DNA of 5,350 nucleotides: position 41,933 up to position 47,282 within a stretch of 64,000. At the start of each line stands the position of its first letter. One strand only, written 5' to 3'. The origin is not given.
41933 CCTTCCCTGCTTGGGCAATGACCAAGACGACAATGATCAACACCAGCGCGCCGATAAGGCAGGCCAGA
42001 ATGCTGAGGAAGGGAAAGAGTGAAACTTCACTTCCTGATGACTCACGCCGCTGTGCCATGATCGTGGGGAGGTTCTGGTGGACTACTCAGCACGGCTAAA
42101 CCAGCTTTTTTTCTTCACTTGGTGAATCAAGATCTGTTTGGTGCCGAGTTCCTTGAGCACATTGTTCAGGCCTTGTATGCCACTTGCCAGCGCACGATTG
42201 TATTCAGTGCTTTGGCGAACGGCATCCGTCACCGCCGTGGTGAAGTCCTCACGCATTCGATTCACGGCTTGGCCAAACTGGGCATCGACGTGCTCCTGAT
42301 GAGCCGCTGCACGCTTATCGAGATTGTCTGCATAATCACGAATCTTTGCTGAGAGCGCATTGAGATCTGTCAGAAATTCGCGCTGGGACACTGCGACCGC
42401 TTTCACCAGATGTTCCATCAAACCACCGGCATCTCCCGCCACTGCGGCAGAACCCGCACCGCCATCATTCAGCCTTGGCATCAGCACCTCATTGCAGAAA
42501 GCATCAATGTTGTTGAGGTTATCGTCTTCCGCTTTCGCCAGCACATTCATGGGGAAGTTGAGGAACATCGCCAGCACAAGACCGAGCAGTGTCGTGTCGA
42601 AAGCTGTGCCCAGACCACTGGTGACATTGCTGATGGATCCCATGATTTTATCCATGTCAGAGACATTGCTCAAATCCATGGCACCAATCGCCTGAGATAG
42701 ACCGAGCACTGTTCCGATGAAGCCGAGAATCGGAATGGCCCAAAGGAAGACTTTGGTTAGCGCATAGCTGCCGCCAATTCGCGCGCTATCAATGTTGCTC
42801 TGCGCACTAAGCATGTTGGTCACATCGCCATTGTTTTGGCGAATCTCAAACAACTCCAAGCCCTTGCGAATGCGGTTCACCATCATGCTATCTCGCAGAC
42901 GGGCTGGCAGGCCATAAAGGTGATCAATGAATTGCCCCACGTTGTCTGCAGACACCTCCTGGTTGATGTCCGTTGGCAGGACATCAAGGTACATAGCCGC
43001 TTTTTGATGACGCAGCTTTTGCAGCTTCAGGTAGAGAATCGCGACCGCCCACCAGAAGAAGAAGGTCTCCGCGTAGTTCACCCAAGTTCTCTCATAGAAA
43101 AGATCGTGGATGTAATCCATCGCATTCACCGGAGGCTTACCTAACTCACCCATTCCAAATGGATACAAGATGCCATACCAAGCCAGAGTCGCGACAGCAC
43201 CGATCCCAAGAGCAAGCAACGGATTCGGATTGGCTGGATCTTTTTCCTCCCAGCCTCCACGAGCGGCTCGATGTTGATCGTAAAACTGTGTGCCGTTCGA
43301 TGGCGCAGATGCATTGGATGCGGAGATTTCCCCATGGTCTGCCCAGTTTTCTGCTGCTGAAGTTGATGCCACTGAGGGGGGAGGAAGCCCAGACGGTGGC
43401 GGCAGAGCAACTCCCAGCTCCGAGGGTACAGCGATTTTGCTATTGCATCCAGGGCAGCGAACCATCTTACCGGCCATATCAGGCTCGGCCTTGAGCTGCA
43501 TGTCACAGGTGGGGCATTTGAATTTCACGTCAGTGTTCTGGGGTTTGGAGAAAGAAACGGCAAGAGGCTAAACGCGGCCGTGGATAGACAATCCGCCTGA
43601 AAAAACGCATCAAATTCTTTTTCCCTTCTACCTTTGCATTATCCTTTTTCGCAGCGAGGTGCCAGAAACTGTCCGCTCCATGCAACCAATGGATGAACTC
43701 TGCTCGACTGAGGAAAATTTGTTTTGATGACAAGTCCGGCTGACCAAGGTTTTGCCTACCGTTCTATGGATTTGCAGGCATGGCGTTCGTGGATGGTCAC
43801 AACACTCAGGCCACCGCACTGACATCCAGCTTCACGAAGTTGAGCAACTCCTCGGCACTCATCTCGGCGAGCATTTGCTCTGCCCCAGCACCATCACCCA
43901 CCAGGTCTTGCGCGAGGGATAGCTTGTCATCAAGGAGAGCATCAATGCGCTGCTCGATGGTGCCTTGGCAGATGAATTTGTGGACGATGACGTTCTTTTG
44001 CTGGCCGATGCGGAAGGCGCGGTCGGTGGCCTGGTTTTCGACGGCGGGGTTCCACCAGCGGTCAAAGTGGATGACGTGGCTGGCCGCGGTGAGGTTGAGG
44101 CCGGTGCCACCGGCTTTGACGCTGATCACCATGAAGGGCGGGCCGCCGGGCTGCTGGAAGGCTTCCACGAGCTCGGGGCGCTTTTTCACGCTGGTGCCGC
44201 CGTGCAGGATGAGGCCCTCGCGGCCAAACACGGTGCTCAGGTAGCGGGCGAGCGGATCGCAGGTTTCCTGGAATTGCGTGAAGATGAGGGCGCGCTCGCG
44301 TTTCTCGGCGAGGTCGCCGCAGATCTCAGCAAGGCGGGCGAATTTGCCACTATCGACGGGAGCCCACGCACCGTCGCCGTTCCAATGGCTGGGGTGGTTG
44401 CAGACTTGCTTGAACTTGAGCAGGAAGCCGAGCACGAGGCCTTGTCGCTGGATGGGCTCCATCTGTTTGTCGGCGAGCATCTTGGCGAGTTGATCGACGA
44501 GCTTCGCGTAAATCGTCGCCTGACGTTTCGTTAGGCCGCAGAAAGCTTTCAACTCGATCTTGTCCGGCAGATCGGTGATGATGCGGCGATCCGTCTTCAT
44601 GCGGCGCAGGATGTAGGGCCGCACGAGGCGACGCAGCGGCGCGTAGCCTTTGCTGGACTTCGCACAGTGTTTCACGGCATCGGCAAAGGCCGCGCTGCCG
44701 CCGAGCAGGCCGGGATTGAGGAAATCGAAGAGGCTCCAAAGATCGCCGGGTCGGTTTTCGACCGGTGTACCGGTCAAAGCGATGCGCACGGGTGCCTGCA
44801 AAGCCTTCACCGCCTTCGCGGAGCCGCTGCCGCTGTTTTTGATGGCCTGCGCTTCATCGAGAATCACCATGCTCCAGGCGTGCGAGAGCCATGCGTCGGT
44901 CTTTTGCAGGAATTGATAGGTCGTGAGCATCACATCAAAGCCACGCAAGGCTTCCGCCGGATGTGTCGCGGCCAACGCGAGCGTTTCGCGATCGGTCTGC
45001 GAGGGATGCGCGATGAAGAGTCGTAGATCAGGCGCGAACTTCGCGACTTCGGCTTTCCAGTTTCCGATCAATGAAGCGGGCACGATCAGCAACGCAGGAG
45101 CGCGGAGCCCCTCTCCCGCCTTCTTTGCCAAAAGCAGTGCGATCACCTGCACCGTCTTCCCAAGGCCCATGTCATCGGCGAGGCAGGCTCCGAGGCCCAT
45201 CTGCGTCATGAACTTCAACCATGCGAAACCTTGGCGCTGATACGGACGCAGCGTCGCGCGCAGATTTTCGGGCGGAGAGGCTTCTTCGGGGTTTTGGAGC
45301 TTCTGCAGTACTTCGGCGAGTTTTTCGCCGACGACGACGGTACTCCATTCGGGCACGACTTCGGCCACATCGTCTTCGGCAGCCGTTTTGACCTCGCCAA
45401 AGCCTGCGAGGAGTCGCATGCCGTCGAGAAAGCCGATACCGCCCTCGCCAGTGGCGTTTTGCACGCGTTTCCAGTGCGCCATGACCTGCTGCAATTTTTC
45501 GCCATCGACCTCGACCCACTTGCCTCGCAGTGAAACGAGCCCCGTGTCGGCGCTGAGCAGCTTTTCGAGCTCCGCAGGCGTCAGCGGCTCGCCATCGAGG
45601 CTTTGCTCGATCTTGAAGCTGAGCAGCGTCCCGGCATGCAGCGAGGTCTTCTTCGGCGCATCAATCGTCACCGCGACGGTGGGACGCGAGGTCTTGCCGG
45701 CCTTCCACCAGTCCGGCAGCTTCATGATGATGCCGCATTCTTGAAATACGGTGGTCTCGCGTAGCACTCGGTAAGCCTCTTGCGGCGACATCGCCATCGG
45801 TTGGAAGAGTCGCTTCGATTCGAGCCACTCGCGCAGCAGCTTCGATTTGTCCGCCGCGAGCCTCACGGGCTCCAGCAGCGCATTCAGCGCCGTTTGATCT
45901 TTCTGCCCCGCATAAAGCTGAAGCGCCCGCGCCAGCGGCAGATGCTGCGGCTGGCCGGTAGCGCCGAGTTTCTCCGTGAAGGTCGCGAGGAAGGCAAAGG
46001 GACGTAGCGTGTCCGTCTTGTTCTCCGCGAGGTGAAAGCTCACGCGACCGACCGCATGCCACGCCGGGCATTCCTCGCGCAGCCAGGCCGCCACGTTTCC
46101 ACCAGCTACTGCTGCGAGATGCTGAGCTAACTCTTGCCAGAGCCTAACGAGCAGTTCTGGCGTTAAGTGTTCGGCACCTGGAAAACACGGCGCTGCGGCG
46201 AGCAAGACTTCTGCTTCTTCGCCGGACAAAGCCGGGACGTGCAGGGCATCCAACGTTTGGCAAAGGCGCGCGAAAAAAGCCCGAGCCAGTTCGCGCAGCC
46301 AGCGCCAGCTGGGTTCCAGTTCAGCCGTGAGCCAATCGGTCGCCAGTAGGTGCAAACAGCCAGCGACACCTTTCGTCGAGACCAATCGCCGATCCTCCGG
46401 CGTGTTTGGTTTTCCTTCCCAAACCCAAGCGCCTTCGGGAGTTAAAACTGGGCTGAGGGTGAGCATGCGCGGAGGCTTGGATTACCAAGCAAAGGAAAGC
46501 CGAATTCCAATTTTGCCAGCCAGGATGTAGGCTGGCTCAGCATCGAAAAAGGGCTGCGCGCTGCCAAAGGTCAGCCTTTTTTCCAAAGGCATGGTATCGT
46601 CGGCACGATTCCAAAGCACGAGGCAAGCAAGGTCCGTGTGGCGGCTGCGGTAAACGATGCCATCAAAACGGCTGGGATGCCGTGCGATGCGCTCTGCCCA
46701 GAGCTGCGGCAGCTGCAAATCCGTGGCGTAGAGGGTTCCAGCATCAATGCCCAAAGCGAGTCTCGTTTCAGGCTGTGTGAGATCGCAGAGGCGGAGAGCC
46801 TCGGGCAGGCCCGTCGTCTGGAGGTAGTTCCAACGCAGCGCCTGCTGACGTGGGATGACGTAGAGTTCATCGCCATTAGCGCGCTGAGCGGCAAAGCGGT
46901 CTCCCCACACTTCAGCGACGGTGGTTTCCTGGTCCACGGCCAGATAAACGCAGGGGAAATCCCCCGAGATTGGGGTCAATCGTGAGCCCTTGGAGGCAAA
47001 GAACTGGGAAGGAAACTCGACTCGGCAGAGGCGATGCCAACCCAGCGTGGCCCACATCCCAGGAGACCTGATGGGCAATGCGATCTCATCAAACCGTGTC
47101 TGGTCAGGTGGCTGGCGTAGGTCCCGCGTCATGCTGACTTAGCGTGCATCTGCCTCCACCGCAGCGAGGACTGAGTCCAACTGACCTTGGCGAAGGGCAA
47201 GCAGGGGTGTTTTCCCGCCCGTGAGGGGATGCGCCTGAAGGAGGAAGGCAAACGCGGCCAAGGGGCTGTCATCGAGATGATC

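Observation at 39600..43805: Atypical stator-like trio: a zinc-ribbon MotA/ExbB channel and two coiled-coil-extended ExbD/TolR-like proteins, with no visible output partner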

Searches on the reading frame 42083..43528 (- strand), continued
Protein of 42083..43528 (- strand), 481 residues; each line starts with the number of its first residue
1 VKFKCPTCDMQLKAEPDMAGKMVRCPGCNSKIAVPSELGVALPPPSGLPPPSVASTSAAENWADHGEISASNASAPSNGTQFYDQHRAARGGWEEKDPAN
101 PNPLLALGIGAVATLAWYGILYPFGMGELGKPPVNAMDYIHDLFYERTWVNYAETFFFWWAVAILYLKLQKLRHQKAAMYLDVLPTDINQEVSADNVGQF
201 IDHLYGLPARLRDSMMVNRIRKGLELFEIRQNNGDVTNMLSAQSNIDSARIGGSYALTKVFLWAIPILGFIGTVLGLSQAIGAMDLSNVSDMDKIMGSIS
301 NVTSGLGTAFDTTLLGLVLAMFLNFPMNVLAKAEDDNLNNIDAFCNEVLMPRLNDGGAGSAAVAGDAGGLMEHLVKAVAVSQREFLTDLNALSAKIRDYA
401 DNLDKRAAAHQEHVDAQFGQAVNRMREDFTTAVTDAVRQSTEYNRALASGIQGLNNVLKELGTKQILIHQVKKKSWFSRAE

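Call 79: search_solved_structures(query=A6, max_evalue=1, show_alignments=5)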
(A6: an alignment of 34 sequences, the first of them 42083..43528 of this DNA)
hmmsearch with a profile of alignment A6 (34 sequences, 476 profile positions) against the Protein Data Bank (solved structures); distinct sequences matched with E-value up to 1: 16.
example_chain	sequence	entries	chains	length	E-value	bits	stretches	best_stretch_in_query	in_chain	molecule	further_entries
8vvn_C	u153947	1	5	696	0.001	21.3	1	266-435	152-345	MotA/TolQ/ExbB proton channel domain-containing protein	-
1e58_A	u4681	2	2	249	0.024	16.8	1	339-386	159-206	PHOSPHOGLYCERATE MUTASE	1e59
3wwl_A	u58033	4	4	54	0.046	15.9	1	4-35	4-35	Alpha-aminoadipate carrier protein LysW | OrfF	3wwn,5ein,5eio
5nus_B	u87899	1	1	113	0.11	14.6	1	3-50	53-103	p44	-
9ivk_A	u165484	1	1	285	0.13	14.4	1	67-170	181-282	HBC599 membrane protein binder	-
5k2m_E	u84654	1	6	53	0.16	14.1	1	3-36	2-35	Probable lysine biosynthesis protein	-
3s84_A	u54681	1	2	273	0.21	13.7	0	362-427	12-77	Apolipoprotein A-IV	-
5opt_S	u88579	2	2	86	0.22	13.6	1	1-47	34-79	40S ribosomal protein S27, putative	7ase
8br8_Se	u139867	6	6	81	0.28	13.3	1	2-38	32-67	Ribosomal protein S27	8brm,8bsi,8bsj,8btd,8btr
5obz_B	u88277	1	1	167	0.3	13.2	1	2-49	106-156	Putative transcription factor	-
7o4h_A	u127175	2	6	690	0.47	12.5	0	26-142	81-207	cGMP-gated cation channel alpha-1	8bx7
4qiw_P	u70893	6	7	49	0.51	12.4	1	3-33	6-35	DNA-directed RNA polymerase subunit P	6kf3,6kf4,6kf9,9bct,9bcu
2lem_A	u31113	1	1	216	0.59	12.2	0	378-450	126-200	Apolipoprotein A-I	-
7pwf_b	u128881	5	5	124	0.65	12.1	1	2-37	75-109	Ribosomal protein S27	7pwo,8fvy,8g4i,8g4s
3ldy_A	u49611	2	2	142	0.74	11.9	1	4-36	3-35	restriction endonuclease PacI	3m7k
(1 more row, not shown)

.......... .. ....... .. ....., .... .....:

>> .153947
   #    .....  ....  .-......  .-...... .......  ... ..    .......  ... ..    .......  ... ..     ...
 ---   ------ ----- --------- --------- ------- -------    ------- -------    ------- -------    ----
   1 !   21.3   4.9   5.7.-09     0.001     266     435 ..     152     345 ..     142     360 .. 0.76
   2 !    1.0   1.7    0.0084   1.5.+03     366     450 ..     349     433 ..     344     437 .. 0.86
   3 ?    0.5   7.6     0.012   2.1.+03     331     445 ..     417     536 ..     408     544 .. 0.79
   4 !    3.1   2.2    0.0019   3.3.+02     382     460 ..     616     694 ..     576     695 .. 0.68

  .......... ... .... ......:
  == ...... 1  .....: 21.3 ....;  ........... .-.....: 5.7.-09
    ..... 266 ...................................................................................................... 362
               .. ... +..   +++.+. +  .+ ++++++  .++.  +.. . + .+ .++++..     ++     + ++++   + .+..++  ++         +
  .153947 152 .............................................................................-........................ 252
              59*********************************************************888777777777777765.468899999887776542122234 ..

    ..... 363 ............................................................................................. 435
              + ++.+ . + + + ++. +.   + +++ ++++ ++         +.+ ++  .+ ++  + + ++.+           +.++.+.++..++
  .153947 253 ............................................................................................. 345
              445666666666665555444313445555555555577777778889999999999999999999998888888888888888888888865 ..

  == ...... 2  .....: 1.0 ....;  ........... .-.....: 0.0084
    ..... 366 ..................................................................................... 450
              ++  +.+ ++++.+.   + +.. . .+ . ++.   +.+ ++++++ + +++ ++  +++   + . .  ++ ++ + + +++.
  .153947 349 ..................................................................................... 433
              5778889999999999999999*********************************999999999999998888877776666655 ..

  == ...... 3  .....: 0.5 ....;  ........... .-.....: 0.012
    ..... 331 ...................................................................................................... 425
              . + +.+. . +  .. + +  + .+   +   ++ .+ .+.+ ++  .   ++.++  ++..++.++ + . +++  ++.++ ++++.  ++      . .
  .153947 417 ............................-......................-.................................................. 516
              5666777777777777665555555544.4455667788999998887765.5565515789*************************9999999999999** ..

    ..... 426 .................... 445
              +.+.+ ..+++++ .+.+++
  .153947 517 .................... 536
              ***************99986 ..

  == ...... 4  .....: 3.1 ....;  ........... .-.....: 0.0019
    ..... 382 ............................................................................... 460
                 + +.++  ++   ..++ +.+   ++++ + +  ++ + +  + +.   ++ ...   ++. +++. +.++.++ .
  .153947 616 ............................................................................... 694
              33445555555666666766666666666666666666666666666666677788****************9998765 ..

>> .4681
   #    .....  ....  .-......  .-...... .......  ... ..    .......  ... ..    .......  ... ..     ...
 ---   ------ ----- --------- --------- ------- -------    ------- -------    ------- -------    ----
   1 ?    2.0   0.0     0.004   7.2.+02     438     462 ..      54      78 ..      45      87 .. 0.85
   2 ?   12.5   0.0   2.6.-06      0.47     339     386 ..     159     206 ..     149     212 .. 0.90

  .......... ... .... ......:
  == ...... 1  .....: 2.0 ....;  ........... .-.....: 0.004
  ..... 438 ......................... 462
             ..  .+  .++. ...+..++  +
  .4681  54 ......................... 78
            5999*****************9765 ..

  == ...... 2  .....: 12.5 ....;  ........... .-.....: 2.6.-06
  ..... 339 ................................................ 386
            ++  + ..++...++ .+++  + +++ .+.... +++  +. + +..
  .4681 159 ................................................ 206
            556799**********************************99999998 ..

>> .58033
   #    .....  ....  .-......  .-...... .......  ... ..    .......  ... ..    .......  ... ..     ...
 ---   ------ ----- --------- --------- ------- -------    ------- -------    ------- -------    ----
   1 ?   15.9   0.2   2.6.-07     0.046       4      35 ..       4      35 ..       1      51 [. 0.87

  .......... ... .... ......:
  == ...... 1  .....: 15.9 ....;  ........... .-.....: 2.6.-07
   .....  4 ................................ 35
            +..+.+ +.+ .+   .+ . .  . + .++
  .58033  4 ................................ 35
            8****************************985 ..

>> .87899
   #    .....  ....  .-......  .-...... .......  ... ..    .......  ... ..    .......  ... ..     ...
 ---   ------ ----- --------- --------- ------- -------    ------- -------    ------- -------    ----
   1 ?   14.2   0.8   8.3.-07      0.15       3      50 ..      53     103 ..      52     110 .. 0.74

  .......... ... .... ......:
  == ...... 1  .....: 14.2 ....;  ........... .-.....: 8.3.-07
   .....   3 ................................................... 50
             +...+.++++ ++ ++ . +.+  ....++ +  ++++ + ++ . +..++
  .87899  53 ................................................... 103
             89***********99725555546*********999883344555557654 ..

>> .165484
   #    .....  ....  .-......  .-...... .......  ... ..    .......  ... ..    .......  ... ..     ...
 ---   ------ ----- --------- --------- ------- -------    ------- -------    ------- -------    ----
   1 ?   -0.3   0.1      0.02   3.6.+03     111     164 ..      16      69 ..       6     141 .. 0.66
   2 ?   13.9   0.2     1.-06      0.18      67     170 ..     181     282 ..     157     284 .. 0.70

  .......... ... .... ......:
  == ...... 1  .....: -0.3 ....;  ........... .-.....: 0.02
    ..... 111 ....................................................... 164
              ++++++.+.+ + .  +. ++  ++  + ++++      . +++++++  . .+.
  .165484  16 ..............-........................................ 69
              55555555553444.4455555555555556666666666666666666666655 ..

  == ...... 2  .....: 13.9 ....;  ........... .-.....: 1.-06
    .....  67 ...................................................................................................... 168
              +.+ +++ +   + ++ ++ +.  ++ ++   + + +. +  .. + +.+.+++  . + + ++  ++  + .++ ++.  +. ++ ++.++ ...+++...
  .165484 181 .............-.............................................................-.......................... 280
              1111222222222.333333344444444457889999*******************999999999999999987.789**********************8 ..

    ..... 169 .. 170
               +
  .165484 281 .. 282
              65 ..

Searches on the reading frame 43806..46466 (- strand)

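Call 4: search_protein_families(library=padloc, proteins=[window:43806-46466:-], max_evalue=1)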
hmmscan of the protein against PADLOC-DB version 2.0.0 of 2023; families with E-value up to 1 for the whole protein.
window:43806-46466:- (886 aa): 41 families (the best 25 are shown)
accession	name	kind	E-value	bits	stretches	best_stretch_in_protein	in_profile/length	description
PDLC00633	ZorD1|ZorD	-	2.1e-121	404.6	1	310-856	361-885/908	"SWI2/SNF2 helicase, Mrr-like nuclease"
PDLC02842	DpdE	-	1.6e-116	388.4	1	382-877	678-1173/1176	DpdE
PDLC00632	ZorD1|ZorD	-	8.1e-101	336.6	1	385-856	572-1080/1101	"SWI2/SNF2 helicase, Mrr-like nuclease"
PDLC00634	ZorD1|ZorD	-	3.6e-100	334.3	1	389-868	478-981/1208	"SWI2/SNF2 helicase, Mrr-like nuclease"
PDLC00629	ZorD1|ZorD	-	2.6e-99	331.5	1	385-856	462-955/1012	"SWI2/SNF2 helicase, Mrr-like nuclease"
PDLC02849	DpdE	-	6.2e-97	323.7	1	370-879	366-852/857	DpdE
PDLC00631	ZorD1|ZorD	-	5e-92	307.3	1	404-856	440-910/1071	"SWI2/SNF2 helicase, Mrr-like nuclease"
PDLC02845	DpdE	-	5e-90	300.8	1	393-857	831-1274/1293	DpdE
PDLC02850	DpdE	-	2.6e-89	298.5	1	369-856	775-1242/1282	DpdE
PDLC02851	DpdE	-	1.6e-73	246.1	1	383-862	576-1040/1055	DpdE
PDLC00628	ZorD1|ZorD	-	2.2e-66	222.4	1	389-833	496-944/1171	"SWI2/SNF2 helicase, Mrr-like nuclease"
PDLC02854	DpdE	-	1.1e-63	213.5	1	405-856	579-1062/1083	DpdE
PDLC00627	ZorD1|ZorD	-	1.1e-60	203.7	2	512-860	609-993/1006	"SWI2/SNF2 helicase, Mrr-like nuclease"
PDLC02848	DpdE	-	8e-55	184.2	1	369-734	327-674/856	DpdE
PDLC02852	DpdE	-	4e-39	132.3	2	705-858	709-859/905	DpdE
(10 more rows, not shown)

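Call 62: search_protein_families(library=pfam, proteins=[window:43806-46466:-], max_evalue=0.00001)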
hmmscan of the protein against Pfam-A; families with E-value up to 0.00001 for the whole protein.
window:43806-46466:- (886 aa): 4 families
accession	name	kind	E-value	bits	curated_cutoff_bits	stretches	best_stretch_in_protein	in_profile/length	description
PF00176.29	SNF2-rel_dom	-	6.1e-63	213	24.9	1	409-693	1-289/290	SNF2-related domain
PF12419.13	DUF3670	-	9.9e-28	97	27.6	1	221-351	3-133/136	SNF2 Helicase protein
PF00271.37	Helicase_C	-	3e-20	72.9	23.5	1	708-821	2-110/110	Helicase conserved C-terminal domain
PF04851.21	ResIII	-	1.3e-06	28.8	22.5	1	405-569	3-163/164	Type III restriction enzyme, res subunit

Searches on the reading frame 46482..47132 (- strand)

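Call 4: search_protein_families(library=padloc, proteins=[window:46482-47132:-], max_evalue=1)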
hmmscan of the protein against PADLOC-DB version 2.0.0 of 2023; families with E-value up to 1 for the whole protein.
window:46482-47132:- (216 aa): 0 families

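Call 62: search_protein_families(library=pfam, proteins=[window:46482-47132:-], max_evalue=0.00001)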
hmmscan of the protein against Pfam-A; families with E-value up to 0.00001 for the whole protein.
window:46482-47132:- (216 aa): 1 family
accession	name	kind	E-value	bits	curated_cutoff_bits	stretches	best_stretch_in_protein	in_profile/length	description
PF08808.17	RES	-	2.5e-12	47.5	23.2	1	46-179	21-141/157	RES domain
